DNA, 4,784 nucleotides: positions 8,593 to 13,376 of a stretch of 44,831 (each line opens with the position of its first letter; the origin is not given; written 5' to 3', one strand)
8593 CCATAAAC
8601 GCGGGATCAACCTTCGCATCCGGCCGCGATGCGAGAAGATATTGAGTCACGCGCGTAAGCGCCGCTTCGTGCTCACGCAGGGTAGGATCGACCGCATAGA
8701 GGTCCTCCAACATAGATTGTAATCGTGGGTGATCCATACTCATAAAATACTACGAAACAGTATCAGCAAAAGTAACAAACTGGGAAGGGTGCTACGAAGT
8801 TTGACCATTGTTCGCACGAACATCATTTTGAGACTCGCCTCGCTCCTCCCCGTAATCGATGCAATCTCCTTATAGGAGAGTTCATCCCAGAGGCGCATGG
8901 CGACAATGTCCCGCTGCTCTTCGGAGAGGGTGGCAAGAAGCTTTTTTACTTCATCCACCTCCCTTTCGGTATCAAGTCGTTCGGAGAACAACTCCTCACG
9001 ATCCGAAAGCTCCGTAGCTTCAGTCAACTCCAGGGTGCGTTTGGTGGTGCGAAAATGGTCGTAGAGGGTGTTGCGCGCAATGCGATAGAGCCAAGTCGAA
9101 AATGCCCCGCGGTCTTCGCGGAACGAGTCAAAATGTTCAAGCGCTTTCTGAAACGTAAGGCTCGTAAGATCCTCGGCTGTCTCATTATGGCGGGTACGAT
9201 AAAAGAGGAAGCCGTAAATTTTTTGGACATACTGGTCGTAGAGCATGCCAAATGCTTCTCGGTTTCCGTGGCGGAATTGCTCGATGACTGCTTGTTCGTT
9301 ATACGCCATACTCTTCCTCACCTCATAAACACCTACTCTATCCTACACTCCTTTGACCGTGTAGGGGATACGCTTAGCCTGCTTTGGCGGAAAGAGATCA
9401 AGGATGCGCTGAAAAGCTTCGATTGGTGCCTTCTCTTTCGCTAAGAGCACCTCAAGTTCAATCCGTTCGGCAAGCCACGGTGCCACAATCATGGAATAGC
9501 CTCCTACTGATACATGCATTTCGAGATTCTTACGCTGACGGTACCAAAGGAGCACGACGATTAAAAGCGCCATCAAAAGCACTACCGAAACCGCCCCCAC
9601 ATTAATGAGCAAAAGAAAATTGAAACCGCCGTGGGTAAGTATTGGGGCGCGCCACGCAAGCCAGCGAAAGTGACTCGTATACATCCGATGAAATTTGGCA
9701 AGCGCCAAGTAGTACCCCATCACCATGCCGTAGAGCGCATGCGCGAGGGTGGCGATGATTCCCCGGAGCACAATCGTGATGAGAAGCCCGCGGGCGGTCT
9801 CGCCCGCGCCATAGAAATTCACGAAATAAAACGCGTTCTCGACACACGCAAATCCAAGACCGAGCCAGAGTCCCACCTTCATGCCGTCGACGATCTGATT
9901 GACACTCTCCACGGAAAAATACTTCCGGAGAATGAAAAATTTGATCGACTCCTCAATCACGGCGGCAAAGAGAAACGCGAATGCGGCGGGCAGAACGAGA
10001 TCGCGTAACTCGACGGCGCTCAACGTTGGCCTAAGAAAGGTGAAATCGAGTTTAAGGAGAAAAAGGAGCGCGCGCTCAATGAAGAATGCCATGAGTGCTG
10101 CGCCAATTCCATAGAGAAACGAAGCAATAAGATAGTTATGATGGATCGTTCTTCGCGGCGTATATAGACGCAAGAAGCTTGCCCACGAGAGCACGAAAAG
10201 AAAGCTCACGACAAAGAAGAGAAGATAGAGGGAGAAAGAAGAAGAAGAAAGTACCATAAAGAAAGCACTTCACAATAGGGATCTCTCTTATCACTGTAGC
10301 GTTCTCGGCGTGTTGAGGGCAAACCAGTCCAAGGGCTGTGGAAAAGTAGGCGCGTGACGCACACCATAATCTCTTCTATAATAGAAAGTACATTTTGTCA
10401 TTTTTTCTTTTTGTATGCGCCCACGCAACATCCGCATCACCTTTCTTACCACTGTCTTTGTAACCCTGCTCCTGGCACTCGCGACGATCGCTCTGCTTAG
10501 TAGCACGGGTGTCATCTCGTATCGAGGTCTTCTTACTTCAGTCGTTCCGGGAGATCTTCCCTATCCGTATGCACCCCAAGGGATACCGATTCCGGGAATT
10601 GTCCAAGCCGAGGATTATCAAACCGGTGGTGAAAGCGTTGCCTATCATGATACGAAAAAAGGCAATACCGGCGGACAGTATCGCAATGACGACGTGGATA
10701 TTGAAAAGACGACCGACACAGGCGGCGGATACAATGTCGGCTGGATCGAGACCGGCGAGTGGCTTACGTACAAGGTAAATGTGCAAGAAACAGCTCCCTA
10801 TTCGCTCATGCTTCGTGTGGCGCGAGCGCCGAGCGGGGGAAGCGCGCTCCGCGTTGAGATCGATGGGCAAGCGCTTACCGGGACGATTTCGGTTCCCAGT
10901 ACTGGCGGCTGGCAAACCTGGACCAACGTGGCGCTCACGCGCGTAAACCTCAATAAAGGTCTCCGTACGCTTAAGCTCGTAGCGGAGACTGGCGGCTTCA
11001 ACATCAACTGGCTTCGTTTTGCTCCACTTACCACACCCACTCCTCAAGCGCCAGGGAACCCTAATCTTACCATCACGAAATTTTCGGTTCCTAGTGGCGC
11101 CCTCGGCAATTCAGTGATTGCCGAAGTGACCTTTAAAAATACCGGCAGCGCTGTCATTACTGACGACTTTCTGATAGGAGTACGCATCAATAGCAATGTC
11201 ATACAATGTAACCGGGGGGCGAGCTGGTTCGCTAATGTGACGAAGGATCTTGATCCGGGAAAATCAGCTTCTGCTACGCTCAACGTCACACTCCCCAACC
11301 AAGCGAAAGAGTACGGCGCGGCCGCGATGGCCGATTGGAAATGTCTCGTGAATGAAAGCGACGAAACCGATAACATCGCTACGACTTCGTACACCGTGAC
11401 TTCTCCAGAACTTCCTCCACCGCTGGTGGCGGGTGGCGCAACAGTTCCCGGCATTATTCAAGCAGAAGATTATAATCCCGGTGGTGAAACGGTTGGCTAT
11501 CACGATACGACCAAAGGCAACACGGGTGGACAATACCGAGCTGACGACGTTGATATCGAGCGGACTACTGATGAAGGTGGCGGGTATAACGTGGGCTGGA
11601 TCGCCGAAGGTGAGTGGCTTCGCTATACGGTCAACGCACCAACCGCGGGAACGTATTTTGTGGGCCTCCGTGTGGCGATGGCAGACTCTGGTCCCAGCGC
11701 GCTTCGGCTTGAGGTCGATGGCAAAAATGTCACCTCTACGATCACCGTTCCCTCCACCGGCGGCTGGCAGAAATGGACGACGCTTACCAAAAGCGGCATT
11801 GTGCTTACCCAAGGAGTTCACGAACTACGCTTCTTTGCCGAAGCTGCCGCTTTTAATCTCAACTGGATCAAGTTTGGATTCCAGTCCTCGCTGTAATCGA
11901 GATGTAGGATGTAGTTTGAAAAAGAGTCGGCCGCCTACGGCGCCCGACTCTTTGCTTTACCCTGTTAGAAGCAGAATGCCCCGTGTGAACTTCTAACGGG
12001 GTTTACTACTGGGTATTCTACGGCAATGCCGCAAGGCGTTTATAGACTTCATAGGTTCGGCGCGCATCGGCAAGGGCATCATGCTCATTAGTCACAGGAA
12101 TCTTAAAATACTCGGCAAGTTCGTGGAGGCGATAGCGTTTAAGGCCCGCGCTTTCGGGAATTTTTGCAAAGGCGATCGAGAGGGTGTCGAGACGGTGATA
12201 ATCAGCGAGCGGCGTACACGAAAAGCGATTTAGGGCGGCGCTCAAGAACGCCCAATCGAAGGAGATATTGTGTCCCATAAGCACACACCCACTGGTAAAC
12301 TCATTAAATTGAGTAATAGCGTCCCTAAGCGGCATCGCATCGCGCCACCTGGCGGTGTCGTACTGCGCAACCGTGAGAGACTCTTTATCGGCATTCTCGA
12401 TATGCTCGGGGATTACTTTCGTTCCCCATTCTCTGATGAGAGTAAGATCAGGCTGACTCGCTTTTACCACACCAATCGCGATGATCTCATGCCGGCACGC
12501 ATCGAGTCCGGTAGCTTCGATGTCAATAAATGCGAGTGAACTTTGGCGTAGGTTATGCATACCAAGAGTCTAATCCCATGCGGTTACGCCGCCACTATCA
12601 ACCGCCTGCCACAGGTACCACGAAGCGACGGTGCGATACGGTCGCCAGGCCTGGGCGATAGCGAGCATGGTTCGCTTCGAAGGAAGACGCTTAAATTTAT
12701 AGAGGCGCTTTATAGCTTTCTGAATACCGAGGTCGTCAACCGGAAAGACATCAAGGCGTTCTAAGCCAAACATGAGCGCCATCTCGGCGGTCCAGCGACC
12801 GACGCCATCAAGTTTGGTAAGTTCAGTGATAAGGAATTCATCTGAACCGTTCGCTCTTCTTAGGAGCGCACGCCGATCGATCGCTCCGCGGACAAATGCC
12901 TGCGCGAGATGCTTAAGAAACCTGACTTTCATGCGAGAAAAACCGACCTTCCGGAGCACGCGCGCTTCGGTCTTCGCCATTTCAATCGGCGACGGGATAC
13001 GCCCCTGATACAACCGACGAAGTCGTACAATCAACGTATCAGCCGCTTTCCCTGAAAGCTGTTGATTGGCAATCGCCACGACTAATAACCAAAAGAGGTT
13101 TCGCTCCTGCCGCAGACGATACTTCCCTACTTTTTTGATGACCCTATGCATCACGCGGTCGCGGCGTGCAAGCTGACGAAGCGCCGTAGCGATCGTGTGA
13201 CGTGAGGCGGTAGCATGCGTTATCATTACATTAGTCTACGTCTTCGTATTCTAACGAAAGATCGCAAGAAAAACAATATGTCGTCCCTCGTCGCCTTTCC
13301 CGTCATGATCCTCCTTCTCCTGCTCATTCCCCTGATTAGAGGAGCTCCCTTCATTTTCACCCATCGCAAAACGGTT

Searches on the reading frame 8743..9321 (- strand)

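Call 26: search_protein_families(library=pfam, proteins=[window:8743-9321:-], max_evalue=0.00001)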
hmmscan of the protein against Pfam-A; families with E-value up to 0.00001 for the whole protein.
window:8743-9321:- (193 aa): 3 families
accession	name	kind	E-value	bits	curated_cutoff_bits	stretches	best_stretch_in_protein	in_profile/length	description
PF04542.20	Sigma70_r2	-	4e-19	68.6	24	1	27-96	1-71/71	Sigma-70 region 2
PF08281.18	Sigma70_r4_2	-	5.4e-12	45.6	25.7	1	124-175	3-54/54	Sigma-70, region 4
PF04545.22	Sigma70_r4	-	1.2e-08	34.8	24.1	1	128-176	1-49/50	Sigma-70, region 4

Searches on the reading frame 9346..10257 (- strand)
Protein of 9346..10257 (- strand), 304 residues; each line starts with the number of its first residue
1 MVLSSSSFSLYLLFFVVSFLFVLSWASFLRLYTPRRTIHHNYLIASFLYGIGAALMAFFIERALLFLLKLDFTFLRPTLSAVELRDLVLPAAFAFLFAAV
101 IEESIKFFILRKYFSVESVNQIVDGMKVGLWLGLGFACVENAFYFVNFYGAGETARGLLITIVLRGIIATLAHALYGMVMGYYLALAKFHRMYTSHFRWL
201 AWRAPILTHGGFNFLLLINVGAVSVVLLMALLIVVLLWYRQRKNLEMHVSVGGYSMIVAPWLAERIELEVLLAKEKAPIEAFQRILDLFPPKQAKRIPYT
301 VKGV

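Call 26: search_protein_families(library=pfam, proteins=[window:9346-10257:-], max_evalue=0.00001)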
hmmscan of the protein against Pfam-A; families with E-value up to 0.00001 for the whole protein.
window:9346-10257:- (304 aa): 1 family
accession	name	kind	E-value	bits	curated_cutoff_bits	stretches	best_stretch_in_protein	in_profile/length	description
PF13367.11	PrsW-protease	-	1.4e-27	97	23.5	1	42-234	5-193/196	PrsW family intramembrane metalloprotease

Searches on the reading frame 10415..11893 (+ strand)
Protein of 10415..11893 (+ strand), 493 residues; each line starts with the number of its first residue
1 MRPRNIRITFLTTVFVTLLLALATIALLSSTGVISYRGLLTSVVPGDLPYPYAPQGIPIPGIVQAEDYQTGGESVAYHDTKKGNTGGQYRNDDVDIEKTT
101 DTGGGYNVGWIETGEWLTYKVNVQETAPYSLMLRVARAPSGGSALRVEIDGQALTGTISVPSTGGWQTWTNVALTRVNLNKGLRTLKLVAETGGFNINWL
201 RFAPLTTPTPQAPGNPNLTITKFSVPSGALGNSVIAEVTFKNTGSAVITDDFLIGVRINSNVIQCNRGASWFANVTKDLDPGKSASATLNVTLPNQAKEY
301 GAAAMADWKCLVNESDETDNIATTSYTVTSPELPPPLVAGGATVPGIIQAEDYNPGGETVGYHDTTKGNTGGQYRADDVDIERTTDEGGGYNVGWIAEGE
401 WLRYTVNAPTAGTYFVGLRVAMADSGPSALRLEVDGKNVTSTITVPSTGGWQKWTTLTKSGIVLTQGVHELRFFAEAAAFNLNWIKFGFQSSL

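Call 26: search_protein_families(library=pfam, proteins=[window:10415-11893:+], max_evalue=0.00001)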
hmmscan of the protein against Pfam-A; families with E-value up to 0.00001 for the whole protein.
window:10415-11893:+ (493 aa): 5 families
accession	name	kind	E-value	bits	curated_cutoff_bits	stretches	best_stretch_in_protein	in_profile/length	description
PF03422.21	CBM_6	-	1.6e-52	177.5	28.9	2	91-202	8-123/125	Carbohydrate binding module (family 6)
PF18099.7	CBM_35_2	-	1.6e-34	118.7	23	2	90-200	1-110/112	Carbohydrate binding module (family 35)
PF07705.17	CARDB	-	8.2e-08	32.8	22.7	1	216-323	2-100/101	CARDB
PF24108.1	DUF7383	-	2.7e-07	31.3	27.9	0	146-191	62-105/123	Family of unknown function (DUF7383)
PF16990.11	CBM_35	-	8.2e-06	26.6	28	0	92-204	13-120/121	Carbohydrate binding module (family 35)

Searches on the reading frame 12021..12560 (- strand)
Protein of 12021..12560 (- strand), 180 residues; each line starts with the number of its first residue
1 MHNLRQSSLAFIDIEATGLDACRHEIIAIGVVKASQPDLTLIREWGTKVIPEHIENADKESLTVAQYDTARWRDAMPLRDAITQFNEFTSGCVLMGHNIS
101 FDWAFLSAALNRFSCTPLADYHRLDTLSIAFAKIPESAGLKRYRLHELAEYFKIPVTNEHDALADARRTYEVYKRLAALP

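Call 26: search_protein_families(library=pfam, proteins=[window:12021-12560:-], max_evalue=0.00001)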
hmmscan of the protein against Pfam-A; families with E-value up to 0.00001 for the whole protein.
window:12021-12560:- (180 aa): 3 families
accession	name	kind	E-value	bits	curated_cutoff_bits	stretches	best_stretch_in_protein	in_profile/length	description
PF00929.31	RNase_T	-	3.9e-24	86.5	24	1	11-173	2-164/164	Exonuclease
PF16473.11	Rv2179c-like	-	7.8e-08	32.7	27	1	10-171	3-171/177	3'-5' exoribonuclease Rv2179c-like domain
PF13482.12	RNase_H_2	-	3.7e-06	27.4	22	0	10-174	1-135/165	RNase_H superfamily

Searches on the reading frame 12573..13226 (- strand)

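Call 26: search_protein_families(library=pfam, proteins=[window:12573-13226:-], max_evalue=0.00001)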
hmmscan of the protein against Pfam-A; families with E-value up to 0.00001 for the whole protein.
window:12573-13226:- (218 aa): 1 family
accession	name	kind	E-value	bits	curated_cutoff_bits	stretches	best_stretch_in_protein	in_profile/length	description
PF00730.31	HhH-GPD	-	1.3e-15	58.1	26.2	1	49-195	1-107/108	HhH-GPD superfamily base excision DNA repair protein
